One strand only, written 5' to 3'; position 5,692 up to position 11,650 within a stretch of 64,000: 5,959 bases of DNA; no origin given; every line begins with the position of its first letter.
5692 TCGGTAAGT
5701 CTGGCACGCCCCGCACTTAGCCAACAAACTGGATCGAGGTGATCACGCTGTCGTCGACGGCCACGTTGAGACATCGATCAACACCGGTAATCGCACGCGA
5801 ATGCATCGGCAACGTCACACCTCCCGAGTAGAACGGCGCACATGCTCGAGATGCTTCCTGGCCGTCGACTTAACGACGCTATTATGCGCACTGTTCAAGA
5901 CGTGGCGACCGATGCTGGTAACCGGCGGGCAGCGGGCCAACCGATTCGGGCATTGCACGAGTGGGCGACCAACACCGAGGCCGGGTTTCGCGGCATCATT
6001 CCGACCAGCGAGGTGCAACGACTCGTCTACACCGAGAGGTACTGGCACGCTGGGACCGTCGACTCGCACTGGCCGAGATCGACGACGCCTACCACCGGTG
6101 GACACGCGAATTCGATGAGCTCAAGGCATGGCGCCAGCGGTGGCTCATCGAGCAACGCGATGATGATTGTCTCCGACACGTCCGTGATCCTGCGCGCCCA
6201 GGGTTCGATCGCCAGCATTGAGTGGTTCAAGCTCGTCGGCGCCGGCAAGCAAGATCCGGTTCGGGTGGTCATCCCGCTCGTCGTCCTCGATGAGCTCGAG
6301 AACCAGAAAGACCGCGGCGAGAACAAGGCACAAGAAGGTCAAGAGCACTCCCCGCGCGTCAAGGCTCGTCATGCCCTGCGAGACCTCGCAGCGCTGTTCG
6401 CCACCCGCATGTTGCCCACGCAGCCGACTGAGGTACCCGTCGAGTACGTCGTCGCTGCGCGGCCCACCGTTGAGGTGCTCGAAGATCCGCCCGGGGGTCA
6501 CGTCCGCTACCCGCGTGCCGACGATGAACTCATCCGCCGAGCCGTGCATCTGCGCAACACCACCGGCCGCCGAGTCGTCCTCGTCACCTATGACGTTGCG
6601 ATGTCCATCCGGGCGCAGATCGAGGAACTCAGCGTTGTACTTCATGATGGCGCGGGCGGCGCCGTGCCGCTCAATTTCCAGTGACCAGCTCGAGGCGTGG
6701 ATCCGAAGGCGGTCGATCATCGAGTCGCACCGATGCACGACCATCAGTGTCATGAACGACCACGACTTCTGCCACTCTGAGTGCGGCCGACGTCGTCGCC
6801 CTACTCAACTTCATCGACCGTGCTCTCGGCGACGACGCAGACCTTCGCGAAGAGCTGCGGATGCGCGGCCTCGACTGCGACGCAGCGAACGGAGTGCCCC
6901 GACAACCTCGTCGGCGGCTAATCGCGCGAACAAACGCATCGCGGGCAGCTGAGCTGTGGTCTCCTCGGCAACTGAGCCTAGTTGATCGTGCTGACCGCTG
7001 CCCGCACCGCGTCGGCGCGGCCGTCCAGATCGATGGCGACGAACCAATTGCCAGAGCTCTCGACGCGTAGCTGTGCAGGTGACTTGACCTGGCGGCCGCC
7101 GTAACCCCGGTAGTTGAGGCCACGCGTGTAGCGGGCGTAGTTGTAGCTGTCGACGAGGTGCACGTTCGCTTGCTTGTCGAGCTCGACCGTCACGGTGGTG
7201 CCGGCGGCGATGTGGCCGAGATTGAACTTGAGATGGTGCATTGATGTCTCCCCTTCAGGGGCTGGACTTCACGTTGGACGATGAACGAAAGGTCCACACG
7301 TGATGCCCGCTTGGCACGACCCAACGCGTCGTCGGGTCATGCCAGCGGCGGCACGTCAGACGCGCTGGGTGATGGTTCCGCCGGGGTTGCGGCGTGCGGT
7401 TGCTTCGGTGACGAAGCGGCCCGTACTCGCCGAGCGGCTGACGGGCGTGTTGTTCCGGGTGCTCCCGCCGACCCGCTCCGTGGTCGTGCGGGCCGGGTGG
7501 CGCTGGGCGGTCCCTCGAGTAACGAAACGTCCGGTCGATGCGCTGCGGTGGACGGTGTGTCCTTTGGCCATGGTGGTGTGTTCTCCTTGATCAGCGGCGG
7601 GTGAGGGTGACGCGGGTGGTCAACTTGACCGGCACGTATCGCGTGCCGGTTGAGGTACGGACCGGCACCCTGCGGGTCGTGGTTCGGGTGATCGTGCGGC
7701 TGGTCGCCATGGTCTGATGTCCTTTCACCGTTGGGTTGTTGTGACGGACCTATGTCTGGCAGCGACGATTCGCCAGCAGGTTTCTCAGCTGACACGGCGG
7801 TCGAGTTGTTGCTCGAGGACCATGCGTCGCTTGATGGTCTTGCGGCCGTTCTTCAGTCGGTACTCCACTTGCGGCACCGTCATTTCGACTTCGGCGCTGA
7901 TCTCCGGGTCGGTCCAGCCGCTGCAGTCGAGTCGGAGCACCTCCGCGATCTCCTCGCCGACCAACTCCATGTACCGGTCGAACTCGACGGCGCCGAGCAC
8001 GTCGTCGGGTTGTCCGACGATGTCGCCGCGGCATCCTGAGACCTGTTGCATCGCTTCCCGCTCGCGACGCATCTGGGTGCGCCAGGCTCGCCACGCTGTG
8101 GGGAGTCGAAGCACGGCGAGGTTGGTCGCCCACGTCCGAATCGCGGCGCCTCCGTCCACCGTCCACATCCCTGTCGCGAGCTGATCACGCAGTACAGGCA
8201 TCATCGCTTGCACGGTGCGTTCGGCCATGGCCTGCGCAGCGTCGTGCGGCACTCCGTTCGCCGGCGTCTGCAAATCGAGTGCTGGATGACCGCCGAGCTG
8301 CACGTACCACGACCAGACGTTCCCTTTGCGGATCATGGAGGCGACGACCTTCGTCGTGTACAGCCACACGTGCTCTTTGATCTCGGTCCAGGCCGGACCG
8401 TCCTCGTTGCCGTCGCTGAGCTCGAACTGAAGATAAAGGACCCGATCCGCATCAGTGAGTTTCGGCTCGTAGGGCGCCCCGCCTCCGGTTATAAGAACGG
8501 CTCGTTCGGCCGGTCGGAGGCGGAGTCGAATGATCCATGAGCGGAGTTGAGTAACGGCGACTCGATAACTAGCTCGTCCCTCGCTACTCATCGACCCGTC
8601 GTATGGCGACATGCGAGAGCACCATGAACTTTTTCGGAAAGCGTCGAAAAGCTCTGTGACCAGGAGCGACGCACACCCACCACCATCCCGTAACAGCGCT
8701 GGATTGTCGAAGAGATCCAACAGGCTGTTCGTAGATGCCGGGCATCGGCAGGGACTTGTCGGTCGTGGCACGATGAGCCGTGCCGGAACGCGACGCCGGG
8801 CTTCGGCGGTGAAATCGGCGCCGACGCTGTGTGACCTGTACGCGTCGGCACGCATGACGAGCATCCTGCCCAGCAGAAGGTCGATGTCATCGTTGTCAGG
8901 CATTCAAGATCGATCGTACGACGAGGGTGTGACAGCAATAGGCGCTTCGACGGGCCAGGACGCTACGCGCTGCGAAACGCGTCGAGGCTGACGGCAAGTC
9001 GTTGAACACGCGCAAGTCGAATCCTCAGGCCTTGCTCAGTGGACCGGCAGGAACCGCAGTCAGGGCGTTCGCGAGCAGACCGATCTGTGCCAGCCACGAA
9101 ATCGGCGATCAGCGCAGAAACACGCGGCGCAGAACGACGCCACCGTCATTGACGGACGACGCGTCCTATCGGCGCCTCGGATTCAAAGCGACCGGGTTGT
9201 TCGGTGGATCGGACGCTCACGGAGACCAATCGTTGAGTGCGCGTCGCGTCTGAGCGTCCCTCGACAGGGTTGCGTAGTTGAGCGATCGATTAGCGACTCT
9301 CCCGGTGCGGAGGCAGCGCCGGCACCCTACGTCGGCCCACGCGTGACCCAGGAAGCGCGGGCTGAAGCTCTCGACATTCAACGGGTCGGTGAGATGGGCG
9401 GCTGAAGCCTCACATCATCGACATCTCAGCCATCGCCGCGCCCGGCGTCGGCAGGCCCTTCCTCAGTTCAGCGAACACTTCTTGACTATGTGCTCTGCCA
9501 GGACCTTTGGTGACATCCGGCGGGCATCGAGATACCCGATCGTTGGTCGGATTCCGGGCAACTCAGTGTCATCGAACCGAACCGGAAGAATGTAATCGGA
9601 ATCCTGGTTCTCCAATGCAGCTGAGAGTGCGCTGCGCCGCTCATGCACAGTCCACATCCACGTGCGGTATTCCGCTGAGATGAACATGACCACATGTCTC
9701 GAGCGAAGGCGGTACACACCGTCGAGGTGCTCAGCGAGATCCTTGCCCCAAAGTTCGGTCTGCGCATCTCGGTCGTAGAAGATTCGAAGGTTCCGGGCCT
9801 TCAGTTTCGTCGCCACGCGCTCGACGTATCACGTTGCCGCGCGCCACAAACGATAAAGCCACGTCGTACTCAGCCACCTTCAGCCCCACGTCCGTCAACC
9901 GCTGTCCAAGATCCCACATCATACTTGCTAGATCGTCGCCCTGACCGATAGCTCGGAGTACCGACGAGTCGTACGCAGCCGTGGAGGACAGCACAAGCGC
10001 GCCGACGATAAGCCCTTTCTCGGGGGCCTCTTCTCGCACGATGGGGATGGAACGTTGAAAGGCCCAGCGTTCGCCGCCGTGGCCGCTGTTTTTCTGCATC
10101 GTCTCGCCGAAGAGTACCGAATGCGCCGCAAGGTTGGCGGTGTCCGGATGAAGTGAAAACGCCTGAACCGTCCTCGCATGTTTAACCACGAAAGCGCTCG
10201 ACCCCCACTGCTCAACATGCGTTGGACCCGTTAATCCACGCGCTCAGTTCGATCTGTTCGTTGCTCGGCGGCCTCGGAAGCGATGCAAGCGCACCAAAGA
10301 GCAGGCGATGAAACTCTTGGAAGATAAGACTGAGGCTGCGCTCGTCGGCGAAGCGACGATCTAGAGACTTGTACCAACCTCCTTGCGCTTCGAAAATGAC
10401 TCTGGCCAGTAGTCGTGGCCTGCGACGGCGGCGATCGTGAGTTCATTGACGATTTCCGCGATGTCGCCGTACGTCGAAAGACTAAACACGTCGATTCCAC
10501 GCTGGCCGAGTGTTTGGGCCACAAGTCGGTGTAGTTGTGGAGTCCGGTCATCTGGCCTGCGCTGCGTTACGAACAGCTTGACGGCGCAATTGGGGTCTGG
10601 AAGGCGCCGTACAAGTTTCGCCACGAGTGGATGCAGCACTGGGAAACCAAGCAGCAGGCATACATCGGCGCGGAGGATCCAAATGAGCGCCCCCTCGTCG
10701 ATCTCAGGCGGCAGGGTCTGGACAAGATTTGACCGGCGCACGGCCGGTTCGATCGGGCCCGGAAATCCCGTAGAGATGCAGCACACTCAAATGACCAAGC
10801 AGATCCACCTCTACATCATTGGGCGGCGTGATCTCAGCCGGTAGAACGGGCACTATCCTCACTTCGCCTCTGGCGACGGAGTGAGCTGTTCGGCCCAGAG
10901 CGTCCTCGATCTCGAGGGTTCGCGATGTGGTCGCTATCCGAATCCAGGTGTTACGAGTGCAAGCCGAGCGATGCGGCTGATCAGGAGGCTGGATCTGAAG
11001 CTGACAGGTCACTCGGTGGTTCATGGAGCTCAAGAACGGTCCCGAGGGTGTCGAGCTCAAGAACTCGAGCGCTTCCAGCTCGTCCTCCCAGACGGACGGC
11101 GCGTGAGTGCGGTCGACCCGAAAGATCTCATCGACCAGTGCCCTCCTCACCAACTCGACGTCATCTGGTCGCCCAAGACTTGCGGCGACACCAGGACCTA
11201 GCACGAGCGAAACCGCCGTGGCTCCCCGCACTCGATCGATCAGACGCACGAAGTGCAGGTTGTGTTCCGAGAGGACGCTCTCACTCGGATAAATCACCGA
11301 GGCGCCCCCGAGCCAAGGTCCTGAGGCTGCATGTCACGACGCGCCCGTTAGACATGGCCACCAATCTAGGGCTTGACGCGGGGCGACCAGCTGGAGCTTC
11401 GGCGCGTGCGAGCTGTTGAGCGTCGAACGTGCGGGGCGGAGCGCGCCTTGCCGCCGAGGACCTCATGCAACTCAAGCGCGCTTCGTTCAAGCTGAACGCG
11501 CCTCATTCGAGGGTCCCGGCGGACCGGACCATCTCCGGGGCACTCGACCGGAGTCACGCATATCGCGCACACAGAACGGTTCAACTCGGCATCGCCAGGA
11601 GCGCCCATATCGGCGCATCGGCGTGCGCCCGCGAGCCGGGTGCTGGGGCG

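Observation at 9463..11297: Adjacent SIR2-like and TIR-domain genes with non-canonical architecture inside the tRNA-Gly island (Thoeris-like but not Thoeris)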

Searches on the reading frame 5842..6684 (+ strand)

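Call 18: search_protein_families(library=pfam, proteins=[window:5842-6684:+], max_evalue=0.01)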
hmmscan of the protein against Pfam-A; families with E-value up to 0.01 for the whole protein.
window:5842-6684:+ (280 aa): 2 families
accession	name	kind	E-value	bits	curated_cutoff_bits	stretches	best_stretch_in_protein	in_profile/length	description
PF13638.12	PIN_4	-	5.8e-14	53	21.9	1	109-265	1-128/132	PIN domain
PF16289.11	PIN_12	-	0.0075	17.1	32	0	112-171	4-65/172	PIN domain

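Call 51: search_protein_families(library=padloc, proteins=[window:5842-6684:+], max_evalue=0.01)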
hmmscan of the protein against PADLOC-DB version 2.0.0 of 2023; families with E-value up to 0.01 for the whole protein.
window:5842-6684:+ (280 aa): 0 families

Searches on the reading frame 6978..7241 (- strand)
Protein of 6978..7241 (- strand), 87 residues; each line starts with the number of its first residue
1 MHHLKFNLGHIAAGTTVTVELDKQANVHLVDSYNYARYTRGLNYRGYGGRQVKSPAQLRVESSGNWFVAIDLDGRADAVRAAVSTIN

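Call 18: search_protein_families(library=pfam, proteins=[window:6978-7241:-], max_evalue=0.01)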
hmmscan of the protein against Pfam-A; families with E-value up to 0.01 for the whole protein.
window:6978-7241:- (87 aa): 1 family
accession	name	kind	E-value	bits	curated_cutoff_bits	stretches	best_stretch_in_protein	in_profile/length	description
PF08980.16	DUF1883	-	1.7e-21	76.4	26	1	1-85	1-85/89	Domain of unknown function (DUF1883)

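Call 42: find_encoding_contigs(protein=window:6978-7241:-, flank=10000, max_places=6)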
Protein window:6978-7241:- (87 aa): no gene with exactly this product is on record in the collection.

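Call 51: search_protein_families(library=padloc, proteins=[window:6978-7241:-], max_evalue=0.01)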
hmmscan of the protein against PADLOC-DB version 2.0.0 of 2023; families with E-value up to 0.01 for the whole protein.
window:6978-7241:- (87 aa): 0 families

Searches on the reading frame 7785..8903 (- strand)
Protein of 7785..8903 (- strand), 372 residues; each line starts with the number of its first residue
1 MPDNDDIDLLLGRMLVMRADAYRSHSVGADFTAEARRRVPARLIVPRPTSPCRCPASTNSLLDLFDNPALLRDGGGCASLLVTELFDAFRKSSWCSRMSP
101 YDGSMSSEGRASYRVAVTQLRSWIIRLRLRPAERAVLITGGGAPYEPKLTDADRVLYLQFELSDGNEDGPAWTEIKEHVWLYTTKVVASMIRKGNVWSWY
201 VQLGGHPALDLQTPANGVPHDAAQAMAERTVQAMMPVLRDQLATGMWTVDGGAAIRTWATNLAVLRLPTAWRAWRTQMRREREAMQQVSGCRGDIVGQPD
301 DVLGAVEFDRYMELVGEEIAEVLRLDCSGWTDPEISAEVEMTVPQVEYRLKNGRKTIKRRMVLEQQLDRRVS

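Call 14: find_encoding_contigs(protein=window:7785-8903:-, flank=10000, max_places=4)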
Protein window:7785-8903:- (372 aa): no gene with exactly this product is on record in the collection.

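Call 18: search_protein_families(library=pfam, proteins=[window:7785-8903:-], max_evalue=0.01)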
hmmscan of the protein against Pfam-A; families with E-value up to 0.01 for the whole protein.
window:7785-8903:- (372 aa): 0 families

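Call 51: search_protein_families(library=padloc, proteins=[window:7785-8903:-], max_evalue=0.01)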
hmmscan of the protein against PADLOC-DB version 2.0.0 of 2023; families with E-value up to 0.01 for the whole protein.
window:7785-8903:- (372 aa): 0 families

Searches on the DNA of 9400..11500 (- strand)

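Call 68: search_dna_similar(query=window:9400-11500:-, collection=plasmids, mode=distant, max_evalue=0.001, max_rows=15)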
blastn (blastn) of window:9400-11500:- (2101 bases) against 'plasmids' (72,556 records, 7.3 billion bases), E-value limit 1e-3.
No match.

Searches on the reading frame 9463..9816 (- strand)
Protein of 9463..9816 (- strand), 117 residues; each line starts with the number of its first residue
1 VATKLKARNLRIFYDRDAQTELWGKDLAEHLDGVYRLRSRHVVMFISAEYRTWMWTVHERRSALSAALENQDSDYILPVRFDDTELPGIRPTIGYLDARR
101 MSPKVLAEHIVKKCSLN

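Call 5: search_protein_families(library=pfam, proteins=[window:9463-9816:-], max_evalue=1)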
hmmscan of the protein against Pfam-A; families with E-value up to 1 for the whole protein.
window:9463-9816:- (117 aa): 2 families
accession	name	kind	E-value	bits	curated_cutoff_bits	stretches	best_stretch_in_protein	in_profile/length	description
PF13676.11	TIR_2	-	2.6e-09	38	28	1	2-100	17-110/122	TIR domain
PF01582.25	TIR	-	0.2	11.9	21.3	1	4-81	24-96/179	TIR domain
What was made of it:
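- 9463..9816 (-): 3' ORF (117 aa): TIR domain from helix alphaA to the C-terminus, stop at 9465-9463. Pfam TIR_2 E 2.6e-9 (call 5).
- Checked: ORF 9463-9816(-) matches Pfam TIR_2 (E 2.6e-9, call 5).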

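Call 6: search_protein_families(library=padloc, proteins=[window:9463-9816:-], max_evalue=1)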
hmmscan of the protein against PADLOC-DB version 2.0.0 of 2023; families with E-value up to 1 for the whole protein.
window:9463-9816:- (117 aa): 2 families
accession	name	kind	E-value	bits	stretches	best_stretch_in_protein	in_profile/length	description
PDLC05062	PDC-S66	-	3.1e-06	24.8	1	2-79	168-240/282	-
PDLC02421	Aga_TIR-PNTD1-PNTD2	-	0.0022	15.2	1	2-87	23-106/430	Class I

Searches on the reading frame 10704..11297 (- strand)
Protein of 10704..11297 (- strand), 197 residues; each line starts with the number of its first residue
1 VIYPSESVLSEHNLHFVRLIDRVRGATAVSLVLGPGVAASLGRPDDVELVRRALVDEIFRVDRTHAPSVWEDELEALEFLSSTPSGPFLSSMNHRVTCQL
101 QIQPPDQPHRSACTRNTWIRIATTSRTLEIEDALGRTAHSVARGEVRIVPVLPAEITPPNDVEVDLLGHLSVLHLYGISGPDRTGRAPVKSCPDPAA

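Call 5: search_protein_families(library=pfam, proteins=[window:10704-11297:-], max_evalue=1)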
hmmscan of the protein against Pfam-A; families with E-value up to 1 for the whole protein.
window:10704-11297:- (197 aa): 0 families

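Call 6: search_protein_families(library=padloc, proteins=[window:10704-11297:-], max_evalue=1)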
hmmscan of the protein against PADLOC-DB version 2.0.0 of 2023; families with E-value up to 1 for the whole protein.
window:10704-11297:- (197 aa): 0 families

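Call 27: search_protein_representatives(protein=window:10704-11297:-)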
Query: 197 residues. Proteins with E-value up to 0.001 (for the whole library): 0; up to 1e-10: 0; up to 1e-30: 0. The best 0 are listed.
